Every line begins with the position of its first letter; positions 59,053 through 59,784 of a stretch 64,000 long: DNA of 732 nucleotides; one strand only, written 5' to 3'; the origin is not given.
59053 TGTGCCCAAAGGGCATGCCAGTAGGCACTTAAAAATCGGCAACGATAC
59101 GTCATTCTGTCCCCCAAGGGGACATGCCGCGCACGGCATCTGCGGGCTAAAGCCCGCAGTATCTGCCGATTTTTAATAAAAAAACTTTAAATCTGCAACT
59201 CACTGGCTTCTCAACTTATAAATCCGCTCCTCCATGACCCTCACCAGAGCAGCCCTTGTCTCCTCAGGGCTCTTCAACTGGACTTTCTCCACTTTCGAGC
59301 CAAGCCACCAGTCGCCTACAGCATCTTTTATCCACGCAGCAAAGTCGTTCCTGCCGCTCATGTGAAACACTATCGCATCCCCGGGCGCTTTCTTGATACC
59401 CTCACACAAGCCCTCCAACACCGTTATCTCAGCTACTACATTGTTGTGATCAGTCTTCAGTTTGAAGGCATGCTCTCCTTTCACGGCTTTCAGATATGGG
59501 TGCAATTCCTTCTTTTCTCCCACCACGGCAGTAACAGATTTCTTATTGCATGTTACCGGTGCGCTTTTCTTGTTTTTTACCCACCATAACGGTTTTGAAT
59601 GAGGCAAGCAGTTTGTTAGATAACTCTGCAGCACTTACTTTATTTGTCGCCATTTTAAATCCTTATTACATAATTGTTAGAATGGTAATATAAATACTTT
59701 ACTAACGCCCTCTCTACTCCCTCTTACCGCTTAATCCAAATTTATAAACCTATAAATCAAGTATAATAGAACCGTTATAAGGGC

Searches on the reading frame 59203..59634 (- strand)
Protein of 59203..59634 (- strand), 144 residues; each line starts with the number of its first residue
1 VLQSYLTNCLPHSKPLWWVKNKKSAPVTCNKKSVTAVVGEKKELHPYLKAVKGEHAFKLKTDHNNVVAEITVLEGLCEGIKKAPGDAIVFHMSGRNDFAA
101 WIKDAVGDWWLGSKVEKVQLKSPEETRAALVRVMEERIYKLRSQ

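Call 90: find_homologous_proteins(query=window:59203-59634:-, max_evalue=1e-10)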
Query window:59203-59634:- (144 aa): 11 proteins with E <= 1e-10 among 21 candidates.
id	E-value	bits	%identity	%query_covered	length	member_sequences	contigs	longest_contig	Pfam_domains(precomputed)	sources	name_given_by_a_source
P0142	2.1e-92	324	100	100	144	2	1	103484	PF19027.6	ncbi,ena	-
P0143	6.7e-69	248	84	97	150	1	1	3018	PF19027.6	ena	-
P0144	6.2e-59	216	73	98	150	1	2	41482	PF19027.6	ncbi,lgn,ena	-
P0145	2.3e-58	214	70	100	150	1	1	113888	PF19027.6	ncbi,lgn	ncbi:MAG: hypothetical protein WAX07_08290 [Candidatus Altiarchaeia archaeon]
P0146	2.0e-57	211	74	87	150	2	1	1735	PF19027.6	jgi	jgi:DNA-binding Xre family transcriptional regulator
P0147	5.6e-57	209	69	100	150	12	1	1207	PF19027.6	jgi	jgi:hypothetical protein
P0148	6.7e-56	206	72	87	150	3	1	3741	PF19027.6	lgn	-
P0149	4.9e-46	174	83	73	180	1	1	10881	-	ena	-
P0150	9.7e-45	170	82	65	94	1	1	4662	PF19027.6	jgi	-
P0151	7.5e-39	151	64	69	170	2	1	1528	PF19027.6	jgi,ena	-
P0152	2.4e-32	130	55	81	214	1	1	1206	-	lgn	-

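Call 91: find_encoding_contigs(protein=P0144, flank=10000, max_places=1)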
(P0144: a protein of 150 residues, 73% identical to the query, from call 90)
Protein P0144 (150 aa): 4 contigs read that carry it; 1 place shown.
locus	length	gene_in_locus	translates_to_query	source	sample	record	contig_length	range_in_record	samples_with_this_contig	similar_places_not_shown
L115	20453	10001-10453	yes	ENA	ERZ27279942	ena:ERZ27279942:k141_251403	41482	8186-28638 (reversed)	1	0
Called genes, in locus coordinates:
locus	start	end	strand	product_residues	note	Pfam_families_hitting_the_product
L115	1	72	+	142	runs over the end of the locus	PF01934:HepT-like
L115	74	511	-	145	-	PF01597:GCV_H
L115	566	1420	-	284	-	PF26482:DUF8155, PF01551:Peptidase_M23 (weak)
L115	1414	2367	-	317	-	PF04055:Radical_SAM, PF06968:BATS (weak)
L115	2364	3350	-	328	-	PF04055:Radical_SAM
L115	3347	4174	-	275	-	PF21948:LplA-B_cat, PF03099:BPL_LplA_LipB (weak)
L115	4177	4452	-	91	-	PF10437:Lip_prot_lig_C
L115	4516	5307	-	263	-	PF21948:LplA-B_cat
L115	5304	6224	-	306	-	PF04055:Radical_SAM, PF06968:BATS (faint)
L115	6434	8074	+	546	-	-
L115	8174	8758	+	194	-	PF17941:PP_kinase_C_1 (weak), PF13091:PLDc_2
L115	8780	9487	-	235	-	PF18895:T4SS_pilin (weak)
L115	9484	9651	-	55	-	-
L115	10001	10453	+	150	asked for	PF19027:DUF5752 (faint)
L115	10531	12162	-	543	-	-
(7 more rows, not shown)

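Call 92: find_encoding_contigs(protein=P0145, flank=10000, max_places=1)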
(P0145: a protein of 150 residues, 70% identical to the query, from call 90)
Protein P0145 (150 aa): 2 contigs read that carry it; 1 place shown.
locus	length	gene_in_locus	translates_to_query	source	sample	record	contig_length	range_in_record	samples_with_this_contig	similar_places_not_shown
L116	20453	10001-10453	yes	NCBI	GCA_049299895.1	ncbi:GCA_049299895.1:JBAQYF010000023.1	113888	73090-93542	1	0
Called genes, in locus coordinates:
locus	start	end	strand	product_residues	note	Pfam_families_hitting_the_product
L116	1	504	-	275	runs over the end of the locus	PF21948:LplA-B_cat, PF03099:BPL_LplA_LipB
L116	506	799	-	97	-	PF10437:Lip_prot_lig_C (weak)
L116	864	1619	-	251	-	PF21948:LplA-B_cat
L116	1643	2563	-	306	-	PF04055:Radical_SAM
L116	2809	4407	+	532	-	-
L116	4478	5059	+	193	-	PF17941:PP_kinase_C_1 (weak), PF11495:TrmB_EBD_N (weak), PF13091:PLDc_2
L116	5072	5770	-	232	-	PF18895:T4SS_pilin (weak)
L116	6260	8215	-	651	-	-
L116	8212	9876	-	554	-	-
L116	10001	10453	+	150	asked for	PF19027:DUF5752 (faint)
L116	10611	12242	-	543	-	-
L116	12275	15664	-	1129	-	PF02463:SMC_N, PF13175:AAA_15, PF13476:AAA_23, PF13555:AAA_29 (faint), PF06470:SMC_hinge, PF13304:AAA_21 (weak)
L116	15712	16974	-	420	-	PF00682:HMGL-like, PF22617:HCS_D2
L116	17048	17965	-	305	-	PF01882:DUF58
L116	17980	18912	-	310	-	PF20030:bpMoxR, PF05496:RuvB_N (faint), PF00004:AAA, PF07726:AAA_3, PF07728:AAA_5, PF17863:AAA_lid_2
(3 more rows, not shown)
